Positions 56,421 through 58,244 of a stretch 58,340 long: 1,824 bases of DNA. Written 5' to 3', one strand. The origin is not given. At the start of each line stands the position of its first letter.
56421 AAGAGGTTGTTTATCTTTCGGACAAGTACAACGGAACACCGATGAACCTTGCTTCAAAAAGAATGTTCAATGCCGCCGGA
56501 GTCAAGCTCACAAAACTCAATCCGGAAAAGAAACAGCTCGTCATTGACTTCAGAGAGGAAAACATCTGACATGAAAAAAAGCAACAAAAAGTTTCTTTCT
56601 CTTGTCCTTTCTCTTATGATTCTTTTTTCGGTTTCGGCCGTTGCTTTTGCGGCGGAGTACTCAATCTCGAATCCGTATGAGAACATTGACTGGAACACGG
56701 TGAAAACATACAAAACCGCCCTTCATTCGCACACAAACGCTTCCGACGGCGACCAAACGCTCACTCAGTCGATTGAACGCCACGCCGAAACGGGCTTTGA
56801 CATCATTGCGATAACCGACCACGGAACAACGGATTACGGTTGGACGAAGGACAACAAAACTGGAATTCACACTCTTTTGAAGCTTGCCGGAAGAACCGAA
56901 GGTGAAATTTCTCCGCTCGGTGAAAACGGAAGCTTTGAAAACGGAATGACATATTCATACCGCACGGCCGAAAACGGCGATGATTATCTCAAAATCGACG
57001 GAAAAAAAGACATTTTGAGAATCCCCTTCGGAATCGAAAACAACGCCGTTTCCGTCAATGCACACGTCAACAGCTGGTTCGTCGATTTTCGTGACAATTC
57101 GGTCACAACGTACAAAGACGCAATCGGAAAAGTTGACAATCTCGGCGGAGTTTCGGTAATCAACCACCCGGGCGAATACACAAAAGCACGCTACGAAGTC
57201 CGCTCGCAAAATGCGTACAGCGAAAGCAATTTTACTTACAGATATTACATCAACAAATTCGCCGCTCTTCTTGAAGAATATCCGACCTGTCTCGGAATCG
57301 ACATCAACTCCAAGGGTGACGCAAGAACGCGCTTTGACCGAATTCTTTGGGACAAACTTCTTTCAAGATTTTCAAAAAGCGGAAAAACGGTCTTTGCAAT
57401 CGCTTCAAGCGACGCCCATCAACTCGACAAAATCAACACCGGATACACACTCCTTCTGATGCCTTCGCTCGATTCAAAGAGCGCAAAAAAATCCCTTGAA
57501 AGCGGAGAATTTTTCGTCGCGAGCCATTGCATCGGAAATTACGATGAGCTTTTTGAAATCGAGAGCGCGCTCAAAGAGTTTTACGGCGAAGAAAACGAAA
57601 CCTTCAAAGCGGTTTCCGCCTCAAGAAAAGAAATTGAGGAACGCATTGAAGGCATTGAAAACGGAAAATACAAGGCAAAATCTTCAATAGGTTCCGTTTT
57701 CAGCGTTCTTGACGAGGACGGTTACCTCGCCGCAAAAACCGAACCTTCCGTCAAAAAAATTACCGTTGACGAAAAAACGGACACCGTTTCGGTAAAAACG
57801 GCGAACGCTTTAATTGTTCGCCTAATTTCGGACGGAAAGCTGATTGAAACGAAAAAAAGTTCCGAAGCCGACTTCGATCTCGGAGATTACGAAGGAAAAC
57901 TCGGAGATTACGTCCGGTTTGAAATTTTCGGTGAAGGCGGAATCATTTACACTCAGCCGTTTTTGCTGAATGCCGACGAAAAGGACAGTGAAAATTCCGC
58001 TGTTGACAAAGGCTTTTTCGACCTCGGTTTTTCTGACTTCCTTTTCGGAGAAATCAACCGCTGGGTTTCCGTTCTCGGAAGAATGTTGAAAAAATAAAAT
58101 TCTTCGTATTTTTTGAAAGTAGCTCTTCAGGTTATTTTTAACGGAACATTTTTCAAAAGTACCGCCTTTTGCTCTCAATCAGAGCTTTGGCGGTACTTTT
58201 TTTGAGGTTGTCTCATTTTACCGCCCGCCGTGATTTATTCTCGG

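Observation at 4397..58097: Five unrelated Sec-signal proteins share an aromatic amphipathic C-terminal tail (KGF / FWK type)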

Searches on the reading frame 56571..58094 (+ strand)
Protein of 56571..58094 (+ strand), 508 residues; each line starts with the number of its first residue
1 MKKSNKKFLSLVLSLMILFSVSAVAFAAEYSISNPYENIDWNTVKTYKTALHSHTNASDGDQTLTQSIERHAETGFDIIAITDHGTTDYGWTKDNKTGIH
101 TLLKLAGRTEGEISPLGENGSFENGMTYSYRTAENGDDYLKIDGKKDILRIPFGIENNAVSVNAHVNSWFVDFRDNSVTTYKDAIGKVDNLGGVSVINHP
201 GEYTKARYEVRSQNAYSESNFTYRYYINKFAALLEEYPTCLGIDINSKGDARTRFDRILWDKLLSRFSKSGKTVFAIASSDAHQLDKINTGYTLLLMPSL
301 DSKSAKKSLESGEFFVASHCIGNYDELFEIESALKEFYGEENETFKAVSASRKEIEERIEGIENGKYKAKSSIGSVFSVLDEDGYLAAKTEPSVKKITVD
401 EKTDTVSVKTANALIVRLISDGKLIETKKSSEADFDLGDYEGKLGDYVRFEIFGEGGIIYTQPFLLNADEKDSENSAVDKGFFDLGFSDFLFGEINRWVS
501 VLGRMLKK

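Call 8: search_protein_families(library=pfam, proteins=[window:56571-58094:+], max_evalue=0.1)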
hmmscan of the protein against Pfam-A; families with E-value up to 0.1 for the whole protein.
window:56571-58094:+ (508 aa): 2 families
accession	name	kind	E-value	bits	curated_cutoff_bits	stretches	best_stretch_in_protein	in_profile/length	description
PF02811.25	PHP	-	5.3e-06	27.3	26.4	1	51-100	2-41/164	PHP domain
PF13263.12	PHP_C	-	0.049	13.6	21.3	0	276-298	18-40/56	PHP-associated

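Call 9: search_protein_families(library=ncbifam, proteins=[window:56571-58094:+], max_evalue=0.1)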
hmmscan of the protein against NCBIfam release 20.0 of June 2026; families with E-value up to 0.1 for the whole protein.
window:56571-58094:+ (508 aa): 15 families
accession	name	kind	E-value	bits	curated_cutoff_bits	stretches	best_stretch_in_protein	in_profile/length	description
NF038032.1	CehA_McbA_metalo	domain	5.8e-15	55.5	80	2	47-93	3-48/315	CehA/McbA family metallohydrolase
NF047791.1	RNaseRnm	equivalog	2.3e-11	43.5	375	1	50-88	4-42/275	RNase RNM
NF041577.1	nside_bi_sphtase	equivalog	9.1e-09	34.9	400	1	49-88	4-43/276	3',5'-nucleoside bisphosphate phosphatase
NF041661.1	Cycl_ph_dihydrol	equivalog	3.4e-05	23.3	500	1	51-105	2-55/259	phosphoribosyl 1,2-cyclic phosphate 1,2-diphosphodiesterase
NF045780.1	TrlF_fam_ATP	equivalog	0.00018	20.4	350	1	47-96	6-61/944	TrlF family AAA-like ATPase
NF006375.0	PRK08609.1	equivalog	0.00024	19.8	426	1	44-85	332-373/571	DNA polymerase/3'-5' exonuclease PolX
TIGR01856.1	hisJ_fam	subfamily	0.00062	19.5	90.2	0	51-119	3-51/252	histidinol-phosphatase HisJ family protein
NF005928.0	PRK07945.1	equivalog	0.00089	18.7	250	1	45-85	96-136/337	PHP domain-containing protein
NF005298.0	PRK06826.1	equivalog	0.0075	14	1260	1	49-90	6-48/1151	DNA polymerase III subunit alpha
NF040942.2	hypo_ExtJ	equivalog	0.023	15.1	52.5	0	6-29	2-25/77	selenite/tellurite reduction operon protein ExtJ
NF004981.0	PRK06361.1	equivalog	0.027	13.8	117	1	50-85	3-38/217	histidinol phosphate phosphatase domain-containing protein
NF006702.0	PRK09248.1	domain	0.034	13.6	264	1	47-86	3-43/246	PHP domain-containing protein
NF006251.0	PRK08392.1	equivalog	0.057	12.9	212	0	50-85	3-38/216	hypothetical protein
NF007813.0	PRK10522.1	equivalog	0.083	11.5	604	0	250-282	479-511/547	multidrug ABC transporter permease/ATP-binding protein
NF005617.0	PRK07374.1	equivalog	0.097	10.5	1653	0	51-87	6-44/1170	DNA polymerase III subunit alpha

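Call 49: find_homologous_proteins(query=window:56571-58094:+, max_evalue=0.001)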
Query window:56571-58094:+ (508 aa): 845 proteins with E <= 0.001 among 8000 candidates; the best 120 are listed.
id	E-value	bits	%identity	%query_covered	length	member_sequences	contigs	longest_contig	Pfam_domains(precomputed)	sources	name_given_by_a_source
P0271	0.0e+0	1067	97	97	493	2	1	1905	PF02811.27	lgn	-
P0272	1.3e-269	913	78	100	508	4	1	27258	-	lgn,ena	-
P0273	6.7e-267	904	78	100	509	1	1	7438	-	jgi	-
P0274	7.0e-267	904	79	100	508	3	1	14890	-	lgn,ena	-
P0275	1.3e-266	903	78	100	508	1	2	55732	-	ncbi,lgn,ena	-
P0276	1.8e-262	889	76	100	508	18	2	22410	-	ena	-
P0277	3.5e-253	859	75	100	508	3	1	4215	-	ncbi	-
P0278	3.7e-246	836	75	97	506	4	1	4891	-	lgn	-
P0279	2.0e-243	827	72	99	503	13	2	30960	-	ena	-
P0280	9.5e-238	808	71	99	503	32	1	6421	PF02811.27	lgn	-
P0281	2.7e-235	800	71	99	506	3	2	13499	-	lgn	-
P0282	3.0e-234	796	71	96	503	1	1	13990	-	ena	-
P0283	7.0e-234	795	71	100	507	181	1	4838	-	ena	-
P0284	1.4e-231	788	70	100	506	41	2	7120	-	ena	-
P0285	9.8e-230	781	68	100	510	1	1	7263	-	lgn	-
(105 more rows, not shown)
